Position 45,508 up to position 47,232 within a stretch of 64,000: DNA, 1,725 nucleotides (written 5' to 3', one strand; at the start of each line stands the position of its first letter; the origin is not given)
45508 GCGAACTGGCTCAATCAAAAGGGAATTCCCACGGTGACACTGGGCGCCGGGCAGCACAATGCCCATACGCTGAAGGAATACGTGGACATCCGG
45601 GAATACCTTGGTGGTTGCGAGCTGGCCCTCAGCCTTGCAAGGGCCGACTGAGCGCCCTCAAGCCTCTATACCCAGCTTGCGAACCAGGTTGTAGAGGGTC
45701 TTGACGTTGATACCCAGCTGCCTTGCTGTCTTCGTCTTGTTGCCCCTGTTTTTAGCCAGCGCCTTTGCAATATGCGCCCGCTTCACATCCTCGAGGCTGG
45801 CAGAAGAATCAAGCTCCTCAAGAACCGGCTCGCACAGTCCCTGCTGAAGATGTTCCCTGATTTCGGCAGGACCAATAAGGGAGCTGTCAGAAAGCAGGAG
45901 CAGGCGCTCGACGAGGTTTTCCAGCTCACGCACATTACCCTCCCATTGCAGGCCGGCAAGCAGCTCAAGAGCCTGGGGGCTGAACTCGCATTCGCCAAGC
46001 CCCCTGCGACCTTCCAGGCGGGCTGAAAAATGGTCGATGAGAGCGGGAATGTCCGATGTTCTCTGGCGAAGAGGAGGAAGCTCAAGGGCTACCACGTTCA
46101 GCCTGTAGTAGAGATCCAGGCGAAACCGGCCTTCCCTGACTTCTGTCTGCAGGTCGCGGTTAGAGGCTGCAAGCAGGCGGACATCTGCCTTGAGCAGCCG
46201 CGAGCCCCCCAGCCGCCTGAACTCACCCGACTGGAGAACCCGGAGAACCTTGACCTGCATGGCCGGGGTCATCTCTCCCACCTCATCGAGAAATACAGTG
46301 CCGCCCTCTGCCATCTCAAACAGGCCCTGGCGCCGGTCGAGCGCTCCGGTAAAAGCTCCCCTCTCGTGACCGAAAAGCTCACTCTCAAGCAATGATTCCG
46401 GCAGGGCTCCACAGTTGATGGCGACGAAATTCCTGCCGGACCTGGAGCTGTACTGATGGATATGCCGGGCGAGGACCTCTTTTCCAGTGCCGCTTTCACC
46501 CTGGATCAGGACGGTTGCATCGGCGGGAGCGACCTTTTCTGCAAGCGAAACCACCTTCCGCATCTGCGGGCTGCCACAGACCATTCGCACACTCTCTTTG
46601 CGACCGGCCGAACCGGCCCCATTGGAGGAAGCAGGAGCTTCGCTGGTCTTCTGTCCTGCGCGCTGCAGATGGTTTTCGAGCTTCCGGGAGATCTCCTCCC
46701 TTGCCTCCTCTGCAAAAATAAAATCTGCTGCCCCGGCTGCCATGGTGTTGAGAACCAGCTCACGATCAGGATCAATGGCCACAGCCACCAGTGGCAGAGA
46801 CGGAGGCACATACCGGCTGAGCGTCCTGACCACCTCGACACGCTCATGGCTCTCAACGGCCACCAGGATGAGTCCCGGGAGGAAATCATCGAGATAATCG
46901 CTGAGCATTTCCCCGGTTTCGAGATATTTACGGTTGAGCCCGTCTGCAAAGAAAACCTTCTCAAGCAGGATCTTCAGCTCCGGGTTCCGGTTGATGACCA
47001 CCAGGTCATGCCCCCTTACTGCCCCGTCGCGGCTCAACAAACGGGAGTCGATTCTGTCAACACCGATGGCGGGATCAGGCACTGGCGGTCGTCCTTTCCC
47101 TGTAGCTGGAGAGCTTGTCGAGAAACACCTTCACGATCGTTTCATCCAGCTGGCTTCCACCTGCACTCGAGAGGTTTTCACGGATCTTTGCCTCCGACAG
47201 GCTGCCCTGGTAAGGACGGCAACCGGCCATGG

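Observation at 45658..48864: Three-gene operon: ATPase-dead, GAFTGA-less EBP-like AAA+ protein, HD-GYP phosphodiesterase and FleQ-like sigma-54 activator with a non-phosphorylatable receiver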

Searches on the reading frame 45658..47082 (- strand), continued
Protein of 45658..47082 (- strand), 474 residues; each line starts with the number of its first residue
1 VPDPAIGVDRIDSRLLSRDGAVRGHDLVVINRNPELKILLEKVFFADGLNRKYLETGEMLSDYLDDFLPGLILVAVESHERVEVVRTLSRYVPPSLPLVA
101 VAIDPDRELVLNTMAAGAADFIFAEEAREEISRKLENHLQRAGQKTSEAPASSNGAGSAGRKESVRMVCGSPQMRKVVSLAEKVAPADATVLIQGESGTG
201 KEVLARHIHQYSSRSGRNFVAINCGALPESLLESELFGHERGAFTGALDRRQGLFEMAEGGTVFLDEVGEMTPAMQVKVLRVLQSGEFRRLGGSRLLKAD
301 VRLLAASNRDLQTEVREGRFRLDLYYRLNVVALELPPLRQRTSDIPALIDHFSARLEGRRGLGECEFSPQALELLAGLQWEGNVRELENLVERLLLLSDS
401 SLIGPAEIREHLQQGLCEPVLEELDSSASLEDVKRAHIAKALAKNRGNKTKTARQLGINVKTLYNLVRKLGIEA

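Call 45: find_encoding_contigs(protein=P0147, flank=7000, max_places=2)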
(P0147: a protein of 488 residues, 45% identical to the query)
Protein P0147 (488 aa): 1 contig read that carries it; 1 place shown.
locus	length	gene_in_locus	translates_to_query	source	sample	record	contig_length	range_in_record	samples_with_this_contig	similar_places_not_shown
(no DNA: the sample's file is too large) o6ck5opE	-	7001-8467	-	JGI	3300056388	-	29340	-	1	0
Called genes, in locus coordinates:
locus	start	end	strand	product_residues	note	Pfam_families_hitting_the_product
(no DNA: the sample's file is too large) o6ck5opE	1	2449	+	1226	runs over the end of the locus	PF02463:SMC_N, PF13175:AAA_15, PF13304:AAA_21, PF13476:AAA_23, PF06470:SMC_hinge, PF13304:AAA_21 (weak)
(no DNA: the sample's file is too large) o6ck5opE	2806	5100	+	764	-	-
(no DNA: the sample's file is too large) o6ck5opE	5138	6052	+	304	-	PF00158:Sigma54_activat, PF14532:Sigma54_activ_2, PF25601:AAA_lid_14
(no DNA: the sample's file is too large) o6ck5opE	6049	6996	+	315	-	PF00072:Response_reg, PF13487:HD_5, PF01966:HD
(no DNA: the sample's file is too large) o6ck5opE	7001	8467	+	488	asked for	PF00072:Response_reg (faint), PF00158:Sigma54_activat, PF14532:Sigma54_activ_2, PF07724:AAA_2 (faint), PF07728:AAA_5, PF25601:AAA_lid_14, PF02954:HTH_8 (weak)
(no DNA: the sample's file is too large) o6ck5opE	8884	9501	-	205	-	-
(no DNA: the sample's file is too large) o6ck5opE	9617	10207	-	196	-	PF03853:YjeF_N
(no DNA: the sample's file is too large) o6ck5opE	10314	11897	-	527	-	PF13243:SQHop_cyclase_C (weak)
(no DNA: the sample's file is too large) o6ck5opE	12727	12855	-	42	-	-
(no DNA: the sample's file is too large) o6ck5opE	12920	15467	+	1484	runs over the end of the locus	-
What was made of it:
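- the P0147 locus (call 45).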

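Call 46: find_encoding_contigs(protein=P0157, flank=7000, max_places=2)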
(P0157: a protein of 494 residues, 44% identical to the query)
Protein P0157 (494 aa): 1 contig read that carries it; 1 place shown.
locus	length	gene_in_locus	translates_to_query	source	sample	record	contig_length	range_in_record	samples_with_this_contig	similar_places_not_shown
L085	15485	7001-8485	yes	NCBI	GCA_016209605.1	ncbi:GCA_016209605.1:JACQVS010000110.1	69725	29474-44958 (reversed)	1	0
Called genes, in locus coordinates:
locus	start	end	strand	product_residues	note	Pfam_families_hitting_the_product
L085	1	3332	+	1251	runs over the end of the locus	PF02463:SMC_N, PF13175:AAA_15, PF13304:AAA_21, PF13476:AAA_23, PF06470:SMC_hinge, PF13304:AAA_21 (weak)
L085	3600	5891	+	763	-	-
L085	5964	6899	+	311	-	PF00158:Sigma54_activat, PF14532:Sigma54_activ_2, PF25601:AAA_lid_14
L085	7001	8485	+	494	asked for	PF00004:AAA (faint), PF00158:Sigma54_activat, PF14532:Sigma54_activ_2, PF07728:AAA_5, PF25601:AAA_lid_14, PF02954:HTH_8 (weak)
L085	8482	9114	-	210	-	-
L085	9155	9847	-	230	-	PF03853:YjeF_N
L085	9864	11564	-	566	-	PF13243:SQHop_cyclase_C (faint)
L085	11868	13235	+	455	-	PF11700:ATG22, PF07690:MFS_1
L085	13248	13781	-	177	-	PF03781:FGE-sulfatase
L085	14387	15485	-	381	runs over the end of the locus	PF01139:RtcB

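Call 50: search_protein_families(library=pfam, proteins=[L083:3640-5913:+, L085:3600-5891:+], max_evalue=1)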
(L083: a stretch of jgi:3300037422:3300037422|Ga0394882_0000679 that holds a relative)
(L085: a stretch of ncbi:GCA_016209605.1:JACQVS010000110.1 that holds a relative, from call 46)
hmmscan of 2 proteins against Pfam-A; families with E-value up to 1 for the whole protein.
L083:3640-5913:+ (757 aa): 6 families
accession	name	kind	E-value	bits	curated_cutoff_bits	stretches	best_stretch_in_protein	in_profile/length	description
PF13599.13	Pentapeptide_4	-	3e-80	264.8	38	10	153-229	2-78/78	Pentapeptide repeat region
PF00805.28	Pentapeptide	-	6.6e-72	236.9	20.2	13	43-78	2-37/40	Pentapeptide repeats (8 copies)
PF13576.12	Pentapeptide_3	-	9.1e-31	106.3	27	9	364-401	1-40/48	Pentapeptide repeats (9 copies)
PF23894.2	LD_SV2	-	9.7e-14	51.9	29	4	329-408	3-86/92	SV2A/B/C luminal domain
PF25296.1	Decapeptide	-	4.4e-09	36.5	45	0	92-137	5-50/74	Decapeptide repeat region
PF05264.16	CfAFP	-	0.00089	19.7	25.9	1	430-484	55-109/137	Choristoneura fumiferana antifreeze protein (CfAFP)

L085:3600-5891:+ (763 aa): 8 families
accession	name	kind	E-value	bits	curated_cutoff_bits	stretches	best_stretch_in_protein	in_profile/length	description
PF00805.28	Pentapeptide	-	2.9e-90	295.6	20.2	19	232-271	1-40/40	Pentapeptide repeats (8 copies)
PF13599.13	Pentapeptide_4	-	1.2e-66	221.2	38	9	92-169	1-78/78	Pentapeptide repeat region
PF13576.12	Pentapeptide_3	-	7.7e-49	164.1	27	10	456-492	3-42/48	Pentapeptide repeats (9 copies)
PF23894.2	LD_SV2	-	2.8e-14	53.7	29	4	361-428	24-91/92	SV2A/B/C luminal domain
PF25296.1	Decapeptide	-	2.2e-12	47.1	45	3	122-189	5-72/74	Decapeptide repeat region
PF05264.16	CfAFP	-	0.0028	18.1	25.9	0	306-358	43-98/137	Choristoneura fumiferana antifreeze protein (CfAFP)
PF05554.16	Novirhabdo_Nv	-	0.051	13.8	25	0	387-435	10-58/122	Viral hemorrhagic septicemia virus non-virion protein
PF00560.39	LRR_1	-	0.59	10.9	20.6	0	484-500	7-23/23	Leucine Rich Repeat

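Call 64: predict_structure(alignment_id=A5)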
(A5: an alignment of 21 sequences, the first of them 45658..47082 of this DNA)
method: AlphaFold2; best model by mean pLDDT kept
length: 474 residues; sequences in the alignment: 21
mean_pLDDT: 79.4   pTM: 0.54
mean pLDDT of the five models: 79.4, 78.8, 77.7, 77.3, 74.6
residues with pLDDT >= 90: 138; 70-90: 250; 50-70: 31; < 50: 55
segments of 3 or more residues with pLDDT < 50: 1-22, 144-162, 245-249, 414-422
pLDDT, mean of each block of 10 residues (from residue 1): 30 28 71 88 82 84 79 90 88 84 90 91 83 83 45 29 69 91 90 89 93 90 88 86 52 85 94 93 90 84 94 94 94 90 89 80 78 83 81 85 85 49 58 84 76 86 89 68
secondary structure, 60 per line:
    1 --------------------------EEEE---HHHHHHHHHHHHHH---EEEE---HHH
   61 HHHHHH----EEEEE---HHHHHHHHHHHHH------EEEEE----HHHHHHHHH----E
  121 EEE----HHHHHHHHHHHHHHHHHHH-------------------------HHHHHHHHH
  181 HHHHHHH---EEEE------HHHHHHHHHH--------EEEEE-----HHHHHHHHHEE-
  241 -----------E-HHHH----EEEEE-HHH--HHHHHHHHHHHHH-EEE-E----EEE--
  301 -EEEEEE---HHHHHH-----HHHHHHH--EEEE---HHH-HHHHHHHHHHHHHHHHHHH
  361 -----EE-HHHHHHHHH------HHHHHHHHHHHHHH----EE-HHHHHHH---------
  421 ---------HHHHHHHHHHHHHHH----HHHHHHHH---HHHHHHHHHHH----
elements in order: E27-30 H34-47 E51-54 H58-66 E71-75 H79-91 E98-102 H107-115 E120-123 H128-146 H172-187 E191-194 H201-210 E219-223 H229-237 H254-257 E262-266 H273-285 E287-289 E296-298 E302-307 H311-316 H322-328 E331-334 H342-360 H369-377 H384-397 H405-411 H430-444 H449-456 H460-470
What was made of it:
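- On Response-regulator receiver (CheY-like): N-terminus of protein 3: The AF2 model gives E27-30, H34-47, E51-54, H58-66, E71-75, H79-91, E98-102, H107-115, E120-123 and H128-146, with pLDDT 80-90 (call 64).
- Checked: The N-terminal residues 27-146 fold as (beta-alpha)5 in AF2 with pLDDT 80-90 (call 64).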

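Call 78: search_protein_families(library=padloc, proteins=[window:45658-47082:-], max_evalue=0.001)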
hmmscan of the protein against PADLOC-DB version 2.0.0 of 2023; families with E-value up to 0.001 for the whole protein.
window:45658-47082:- (474 aa): 4 families
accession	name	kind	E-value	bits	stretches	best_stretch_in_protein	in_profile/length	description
PDLC01995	RtcR_PspF2--CARF_AAA_HTH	-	3.3e-117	390.6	1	143-473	145-481/481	-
PDLC01993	RtcR--CARF_AAA_HTH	-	3.4e-53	178.8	1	172-413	187-437/523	-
PDLC01994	RtcR_PspF1--CARF_AAA_HTH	-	7.5e-53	178.2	1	163-469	156-467/468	-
PDLC02350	AbiO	-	0.00057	16.7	1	185-230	191-234/468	AbiO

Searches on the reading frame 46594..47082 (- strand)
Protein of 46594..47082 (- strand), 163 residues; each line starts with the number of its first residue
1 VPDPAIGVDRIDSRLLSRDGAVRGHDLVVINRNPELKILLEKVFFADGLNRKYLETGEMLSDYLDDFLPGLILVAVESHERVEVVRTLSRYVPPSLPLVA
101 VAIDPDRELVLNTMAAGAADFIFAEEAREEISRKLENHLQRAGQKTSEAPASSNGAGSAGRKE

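Call 39: search_protein_families(library=pfam, proteins=[window:46594-47082:-], max_evalue=10)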
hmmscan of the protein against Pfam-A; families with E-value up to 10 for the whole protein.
seq(163 aa): 2 families
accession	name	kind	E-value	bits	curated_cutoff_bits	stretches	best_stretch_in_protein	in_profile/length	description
PF16968.11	TadZ_N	-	0.0087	16.2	26.4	1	93-147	74-124/133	Pilus assembly protein TadZ N-terminal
PF00072.30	Response_reg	-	0.22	12.2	30.2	1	36-134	10-109/111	Response regulator receiver domain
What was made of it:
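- On Response-regulator receiver (CheY-like): N-terminus of protein 3: PF00072 reaches only E 0.22 (call 39).
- Checked: Pfam Response_reg reaches only E 0.22 (call 39).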
